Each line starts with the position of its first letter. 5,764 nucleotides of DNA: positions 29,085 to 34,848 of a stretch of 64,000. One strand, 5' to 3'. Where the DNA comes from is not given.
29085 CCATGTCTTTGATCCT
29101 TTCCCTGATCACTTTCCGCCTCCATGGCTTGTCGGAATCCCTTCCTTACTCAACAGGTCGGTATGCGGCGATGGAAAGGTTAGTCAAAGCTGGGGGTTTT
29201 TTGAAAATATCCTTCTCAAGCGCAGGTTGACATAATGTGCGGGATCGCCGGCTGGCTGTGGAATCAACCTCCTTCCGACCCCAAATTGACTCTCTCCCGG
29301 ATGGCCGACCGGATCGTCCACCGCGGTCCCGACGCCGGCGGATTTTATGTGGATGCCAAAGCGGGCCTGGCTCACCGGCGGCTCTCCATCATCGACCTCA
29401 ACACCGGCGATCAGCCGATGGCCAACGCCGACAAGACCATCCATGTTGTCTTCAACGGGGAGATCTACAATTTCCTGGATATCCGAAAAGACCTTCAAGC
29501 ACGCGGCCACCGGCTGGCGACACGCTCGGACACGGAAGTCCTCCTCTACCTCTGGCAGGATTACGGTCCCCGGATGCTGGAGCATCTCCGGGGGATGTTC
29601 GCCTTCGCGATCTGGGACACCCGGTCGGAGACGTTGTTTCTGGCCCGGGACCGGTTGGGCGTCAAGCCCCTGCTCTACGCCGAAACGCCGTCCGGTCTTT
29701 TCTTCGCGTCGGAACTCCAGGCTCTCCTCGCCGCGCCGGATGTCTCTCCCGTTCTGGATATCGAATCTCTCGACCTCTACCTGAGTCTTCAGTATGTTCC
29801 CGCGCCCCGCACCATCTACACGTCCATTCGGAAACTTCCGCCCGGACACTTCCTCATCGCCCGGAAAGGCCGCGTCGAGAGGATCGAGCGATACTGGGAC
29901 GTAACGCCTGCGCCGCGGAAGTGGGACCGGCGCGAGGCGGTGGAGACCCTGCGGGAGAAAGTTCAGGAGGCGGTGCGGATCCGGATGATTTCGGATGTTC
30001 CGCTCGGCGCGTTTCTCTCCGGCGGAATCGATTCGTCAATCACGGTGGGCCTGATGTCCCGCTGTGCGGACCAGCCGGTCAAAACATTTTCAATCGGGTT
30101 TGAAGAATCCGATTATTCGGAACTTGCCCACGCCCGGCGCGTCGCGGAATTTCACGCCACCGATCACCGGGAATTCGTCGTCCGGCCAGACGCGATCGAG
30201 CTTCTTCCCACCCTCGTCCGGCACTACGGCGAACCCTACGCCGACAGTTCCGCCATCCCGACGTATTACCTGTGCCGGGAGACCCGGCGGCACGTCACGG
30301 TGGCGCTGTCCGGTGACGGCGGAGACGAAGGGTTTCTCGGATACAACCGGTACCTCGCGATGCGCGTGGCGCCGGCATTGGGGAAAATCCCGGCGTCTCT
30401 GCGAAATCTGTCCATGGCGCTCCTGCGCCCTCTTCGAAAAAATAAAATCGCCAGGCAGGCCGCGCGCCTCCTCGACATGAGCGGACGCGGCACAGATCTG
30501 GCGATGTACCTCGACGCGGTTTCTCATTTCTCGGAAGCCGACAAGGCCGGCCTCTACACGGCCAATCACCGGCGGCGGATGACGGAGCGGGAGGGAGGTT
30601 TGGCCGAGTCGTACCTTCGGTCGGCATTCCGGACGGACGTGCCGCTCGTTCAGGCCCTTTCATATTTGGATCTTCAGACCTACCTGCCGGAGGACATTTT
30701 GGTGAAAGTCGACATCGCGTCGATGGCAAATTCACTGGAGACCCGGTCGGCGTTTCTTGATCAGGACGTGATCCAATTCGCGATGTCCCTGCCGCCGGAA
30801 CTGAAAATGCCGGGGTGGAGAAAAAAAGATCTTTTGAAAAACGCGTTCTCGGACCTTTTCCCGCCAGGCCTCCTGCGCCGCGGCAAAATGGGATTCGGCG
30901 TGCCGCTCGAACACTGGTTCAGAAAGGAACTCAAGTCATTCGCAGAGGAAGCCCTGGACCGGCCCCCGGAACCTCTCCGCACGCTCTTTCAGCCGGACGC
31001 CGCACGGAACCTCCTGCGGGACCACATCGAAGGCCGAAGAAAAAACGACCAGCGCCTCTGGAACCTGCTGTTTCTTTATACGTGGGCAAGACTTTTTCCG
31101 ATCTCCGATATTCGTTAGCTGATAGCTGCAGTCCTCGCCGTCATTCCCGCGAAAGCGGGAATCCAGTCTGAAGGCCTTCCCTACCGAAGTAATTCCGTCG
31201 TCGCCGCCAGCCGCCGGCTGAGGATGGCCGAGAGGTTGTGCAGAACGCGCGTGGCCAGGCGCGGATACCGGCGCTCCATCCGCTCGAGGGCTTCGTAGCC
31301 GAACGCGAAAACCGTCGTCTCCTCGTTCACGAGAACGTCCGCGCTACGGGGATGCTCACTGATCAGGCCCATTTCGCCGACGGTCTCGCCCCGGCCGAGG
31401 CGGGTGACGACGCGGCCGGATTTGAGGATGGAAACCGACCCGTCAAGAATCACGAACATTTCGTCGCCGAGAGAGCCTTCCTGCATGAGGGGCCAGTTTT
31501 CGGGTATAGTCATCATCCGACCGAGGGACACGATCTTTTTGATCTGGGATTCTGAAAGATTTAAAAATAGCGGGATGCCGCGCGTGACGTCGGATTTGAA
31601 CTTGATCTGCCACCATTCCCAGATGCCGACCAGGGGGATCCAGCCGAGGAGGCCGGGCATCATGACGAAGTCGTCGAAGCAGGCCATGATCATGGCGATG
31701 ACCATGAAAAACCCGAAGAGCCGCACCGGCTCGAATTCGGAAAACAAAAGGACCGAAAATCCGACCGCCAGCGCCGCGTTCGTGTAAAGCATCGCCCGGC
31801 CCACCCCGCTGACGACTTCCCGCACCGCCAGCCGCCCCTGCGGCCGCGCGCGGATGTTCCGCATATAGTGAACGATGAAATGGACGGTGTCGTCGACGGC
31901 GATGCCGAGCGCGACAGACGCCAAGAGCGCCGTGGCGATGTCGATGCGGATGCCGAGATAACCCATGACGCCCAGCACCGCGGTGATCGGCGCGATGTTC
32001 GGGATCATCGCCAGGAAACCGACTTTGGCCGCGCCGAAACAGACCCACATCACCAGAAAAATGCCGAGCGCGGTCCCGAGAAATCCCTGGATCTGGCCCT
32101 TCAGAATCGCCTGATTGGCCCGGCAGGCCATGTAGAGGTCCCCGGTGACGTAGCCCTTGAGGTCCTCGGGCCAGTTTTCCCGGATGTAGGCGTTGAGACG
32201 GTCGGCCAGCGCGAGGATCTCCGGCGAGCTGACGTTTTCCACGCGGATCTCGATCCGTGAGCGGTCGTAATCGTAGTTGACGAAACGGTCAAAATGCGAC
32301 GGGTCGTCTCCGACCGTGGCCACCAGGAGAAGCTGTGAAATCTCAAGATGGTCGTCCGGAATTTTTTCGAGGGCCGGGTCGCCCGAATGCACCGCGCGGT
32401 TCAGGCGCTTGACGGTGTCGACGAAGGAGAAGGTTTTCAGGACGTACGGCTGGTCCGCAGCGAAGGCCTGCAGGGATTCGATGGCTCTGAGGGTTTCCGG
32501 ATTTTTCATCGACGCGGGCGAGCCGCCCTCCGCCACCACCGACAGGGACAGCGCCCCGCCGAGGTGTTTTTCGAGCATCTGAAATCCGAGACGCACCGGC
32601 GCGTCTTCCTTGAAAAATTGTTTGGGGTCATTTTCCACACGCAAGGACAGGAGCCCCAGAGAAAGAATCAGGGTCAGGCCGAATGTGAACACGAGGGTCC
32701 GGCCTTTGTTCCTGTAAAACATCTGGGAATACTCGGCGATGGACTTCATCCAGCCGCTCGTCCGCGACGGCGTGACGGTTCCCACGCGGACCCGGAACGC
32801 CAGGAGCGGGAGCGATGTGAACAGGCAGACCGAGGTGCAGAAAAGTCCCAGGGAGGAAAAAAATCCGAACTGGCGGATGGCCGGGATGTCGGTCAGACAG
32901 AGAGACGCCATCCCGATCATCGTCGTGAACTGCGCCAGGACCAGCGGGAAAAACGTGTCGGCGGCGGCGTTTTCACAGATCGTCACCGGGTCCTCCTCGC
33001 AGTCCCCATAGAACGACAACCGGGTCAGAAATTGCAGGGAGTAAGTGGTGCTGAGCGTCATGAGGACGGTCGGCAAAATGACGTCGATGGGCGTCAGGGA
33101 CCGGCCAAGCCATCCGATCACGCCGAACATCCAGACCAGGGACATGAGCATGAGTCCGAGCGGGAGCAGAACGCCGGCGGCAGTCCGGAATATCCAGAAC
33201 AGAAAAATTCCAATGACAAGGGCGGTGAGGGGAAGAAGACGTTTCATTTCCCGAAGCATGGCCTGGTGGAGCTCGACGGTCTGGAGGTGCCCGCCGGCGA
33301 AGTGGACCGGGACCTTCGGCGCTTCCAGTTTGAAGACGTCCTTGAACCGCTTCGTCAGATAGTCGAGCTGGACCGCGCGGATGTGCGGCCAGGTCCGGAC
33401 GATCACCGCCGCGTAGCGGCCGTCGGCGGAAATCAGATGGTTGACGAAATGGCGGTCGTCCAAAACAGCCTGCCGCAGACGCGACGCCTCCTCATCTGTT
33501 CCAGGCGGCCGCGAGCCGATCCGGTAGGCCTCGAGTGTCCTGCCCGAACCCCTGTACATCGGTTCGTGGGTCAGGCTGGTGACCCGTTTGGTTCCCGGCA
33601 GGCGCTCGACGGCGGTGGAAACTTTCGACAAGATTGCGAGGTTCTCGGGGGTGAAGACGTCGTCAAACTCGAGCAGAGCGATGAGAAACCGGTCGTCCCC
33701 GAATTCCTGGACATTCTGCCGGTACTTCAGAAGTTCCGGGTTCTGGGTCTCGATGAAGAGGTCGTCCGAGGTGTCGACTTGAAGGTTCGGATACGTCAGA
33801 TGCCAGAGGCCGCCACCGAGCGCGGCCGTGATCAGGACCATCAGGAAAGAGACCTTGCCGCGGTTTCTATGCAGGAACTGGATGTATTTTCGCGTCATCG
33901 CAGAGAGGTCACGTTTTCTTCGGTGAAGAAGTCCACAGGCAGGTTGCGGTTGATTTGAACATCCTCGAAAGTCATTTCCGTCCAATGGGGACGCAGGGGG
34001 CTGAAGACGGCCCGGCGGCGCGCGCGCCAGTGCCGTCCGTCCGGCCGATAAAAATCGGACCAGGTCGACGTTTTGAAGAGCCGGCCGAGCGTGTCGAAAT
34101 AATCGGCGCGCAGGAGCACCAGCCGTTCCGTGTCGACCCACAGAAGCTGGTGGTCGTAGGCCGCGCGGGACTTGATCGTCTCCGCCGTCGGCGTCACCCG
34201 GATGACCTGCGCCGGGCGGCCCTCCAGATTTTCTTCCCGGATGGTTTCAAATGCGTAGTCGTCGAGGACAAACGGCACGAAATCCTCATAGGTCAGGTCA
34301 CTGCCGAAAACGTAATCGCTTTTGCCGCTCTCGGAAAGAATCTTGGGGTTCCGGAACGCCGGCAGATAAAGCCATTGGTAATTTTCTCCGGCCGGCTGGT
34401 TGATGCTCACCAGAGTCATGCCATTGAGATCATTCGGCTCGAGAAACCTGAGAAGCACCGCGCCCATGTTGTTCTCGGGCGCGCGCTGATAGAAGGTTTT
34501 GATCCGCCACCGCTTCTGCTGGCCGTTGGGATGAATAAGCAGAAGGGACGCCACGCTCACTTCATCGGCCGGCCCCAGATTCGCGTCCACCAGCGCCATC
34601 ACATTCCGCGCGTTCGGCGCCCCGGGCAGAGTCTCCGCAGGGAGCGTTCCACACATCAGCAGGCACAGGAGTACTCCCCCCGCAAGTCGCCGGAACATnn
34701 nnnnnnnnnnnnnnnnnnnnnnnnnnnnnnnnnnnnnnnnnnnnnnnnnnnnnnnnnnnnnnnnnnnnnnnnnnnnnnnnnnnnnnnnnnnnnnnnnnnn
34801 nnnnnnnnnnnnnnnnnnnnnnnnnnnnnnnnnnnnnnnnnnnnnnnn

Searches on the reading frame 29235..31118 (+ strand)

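Call 76: search_protein_families(library=pfam, proteins=[window:29235-31118:+], max_evalue=0.00001)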
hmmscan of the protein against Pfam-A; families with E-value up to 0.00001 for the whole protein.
window:29235-31118:+ (627 aa): 3 families
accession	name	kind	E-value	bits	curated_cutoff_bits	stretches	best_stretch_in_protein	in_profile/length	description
PF00733.27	Asn_synthase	-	5.2e-100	336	21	1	239-618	2-353/354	Asparagine synthase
PF13537.11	GATase_7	-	5e-47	159.4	25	1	47-166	1-123/123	Glutamine amidotransferase domain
PF13522.11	GATase_6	-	3.8e-43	147.1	27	1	32-160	1-130/130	Glutamine amidotransferase domain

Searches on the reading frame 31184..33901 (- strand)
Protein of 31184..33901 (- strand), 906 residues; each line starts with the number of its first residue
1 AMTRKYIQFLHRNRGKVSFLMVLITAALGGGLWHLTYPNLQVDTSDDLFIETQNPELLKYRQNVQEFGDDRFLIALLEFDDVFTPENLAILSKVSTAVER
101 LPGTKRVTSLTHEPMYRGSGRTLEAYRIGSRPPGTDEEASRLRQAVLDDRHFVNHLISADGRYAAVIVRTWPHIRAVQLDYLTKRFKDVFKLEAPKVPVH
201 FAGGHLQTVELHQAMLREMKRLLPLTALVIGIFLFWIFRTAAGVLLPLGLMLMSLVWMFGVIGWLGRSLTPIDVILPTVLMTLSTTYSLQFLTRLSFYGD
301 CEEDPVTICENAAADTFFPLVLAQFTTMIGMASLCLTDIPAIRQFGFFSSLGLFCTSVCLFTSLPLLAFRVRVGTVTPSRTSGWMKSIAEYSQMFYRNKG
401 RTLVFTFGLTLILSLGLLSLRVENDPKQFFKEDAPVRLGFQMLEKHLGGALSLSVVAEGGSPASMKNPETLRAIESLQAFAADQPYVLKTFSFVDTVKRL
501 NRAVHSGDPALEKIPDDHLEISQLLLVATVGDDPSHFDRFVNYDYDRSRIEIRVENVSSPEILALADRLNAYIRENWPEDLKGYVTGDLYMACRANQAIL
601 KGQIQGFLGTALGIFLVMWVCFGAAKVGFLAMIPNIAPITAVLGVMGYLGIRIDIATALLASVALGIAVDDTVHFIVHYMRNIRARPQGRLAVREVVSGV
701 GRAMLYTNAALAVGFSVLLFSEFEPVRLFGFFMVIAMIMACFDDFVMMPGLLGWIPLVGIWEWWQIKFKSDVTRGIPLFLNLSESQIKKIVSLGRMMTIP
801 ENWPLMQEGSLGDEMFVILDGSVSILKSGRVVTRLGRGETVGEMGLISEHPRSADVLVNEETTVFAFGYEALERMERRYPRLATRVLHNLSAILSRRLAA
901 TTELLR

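Call 5: search_protein_families(library=pfam, proteins=[window:31184-33901:-], max_evalue=0.01)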
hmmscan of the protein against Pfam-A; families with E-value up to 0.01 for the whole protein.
window:31184-33901:- (906 aa): 4 families
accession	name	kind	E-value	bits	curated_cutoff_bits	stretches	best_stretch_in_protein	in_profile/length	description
PF03176.21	MMPL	-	1.6e-24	87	20.5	2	146-369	70-300/333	MMPL family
PF00027.35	cNMP_binding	-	5e-14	52.5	27.5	1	802-877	7-87/89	Cyclic nucleotide-binding domain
PF12349.14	Sterol-sensing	-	6.6e-05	23.3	22.3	1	627-740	8-121/153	Sterol-sensing domain of SREBP cleavage-activation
PF02460.24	Patched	-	0.002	18.3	23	1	629-746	32-148/156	Patched SSD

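Call 84: search_protein_families(library=ncbifam, proteins=[window:31184-33901:-], max_evalue=0.00001)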
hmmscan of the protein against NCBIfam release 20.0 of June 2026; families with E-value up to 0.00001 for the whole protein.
window:31184-33901:- (906 aa): 5 families
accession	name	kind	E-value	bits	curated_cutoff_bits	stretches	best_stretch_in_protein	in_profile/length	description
TIGR00921.1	2A067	subfamily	1.1e-50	172.5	351.9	2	403-757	8-348/733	hydrophobe/amphiphile efflux-3 (HAE3) family transporter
TIGR00833.1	actII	subfamily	1.5e-38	132.7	874.7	2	154-491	108-453/910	MMPL family RND transporter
TIGR03480.1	HpnN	hypoth_equivalog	2.1e-16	59.1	751.85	2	210-461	262-511/862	hopanoid biosynthesis associated RND transporter like protein HpnN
TIGR03896.1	cyc_nuc_ocin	subfamily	1.3e-09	37.9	161.05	1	778-899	145-271/317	bacteriocin-type transport-associated protein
NF008732.0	PRK11753.1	equivalog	2.5e-09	36.9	266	1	784-903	13-134/214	cAMP-activated global transcriptional regulator CRP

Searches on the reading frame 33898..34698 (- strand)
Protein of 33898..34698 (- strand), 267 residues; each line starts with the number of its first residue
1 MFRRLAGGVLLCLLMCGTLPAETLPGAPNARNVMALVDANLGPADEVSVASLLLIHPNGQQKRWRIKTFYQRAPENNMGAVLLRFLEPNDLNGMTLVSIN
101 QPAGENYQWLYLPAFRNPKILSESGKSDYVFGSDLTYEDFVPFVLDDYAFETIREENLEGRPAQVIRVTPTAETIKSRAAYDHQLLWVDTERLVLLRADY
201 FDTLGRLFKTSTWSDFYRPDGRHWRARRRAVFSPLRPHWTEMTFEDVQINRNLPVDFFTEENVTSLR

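Call 5: search_protein_families(library=pfam, proteins=[window:33898-34698:-], max_evalue=0.01)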
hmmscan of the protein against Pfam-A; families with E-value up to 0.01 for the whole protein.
window:33898-34698:- (267 aa): 3 families
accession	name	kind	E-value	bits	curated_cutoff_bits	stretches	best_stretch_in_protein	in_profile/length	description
PF17131.11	LolA_like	-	1e-37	130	30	1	82-263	6-182/184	Outer membrane lipoprotein-sorting protein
PF07044.18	DUF1329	-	9.5e-05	22.3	23.1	0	65-141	127-208/368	Protein of unknown function (DUF1329)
PF03888.20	MucB_RseB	-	0.00055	20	22.3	1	145-209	98-156/178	MucB/RseB N-terminal domain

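Call 84: search_protein_families(library=ncbifam, proteins=[window:33898-34698:-], max_evalue=0.00001)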
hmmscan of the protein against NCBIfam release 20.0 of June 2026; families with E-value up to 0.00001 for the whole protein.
window:33898-34698:- (267 aa): 0 families
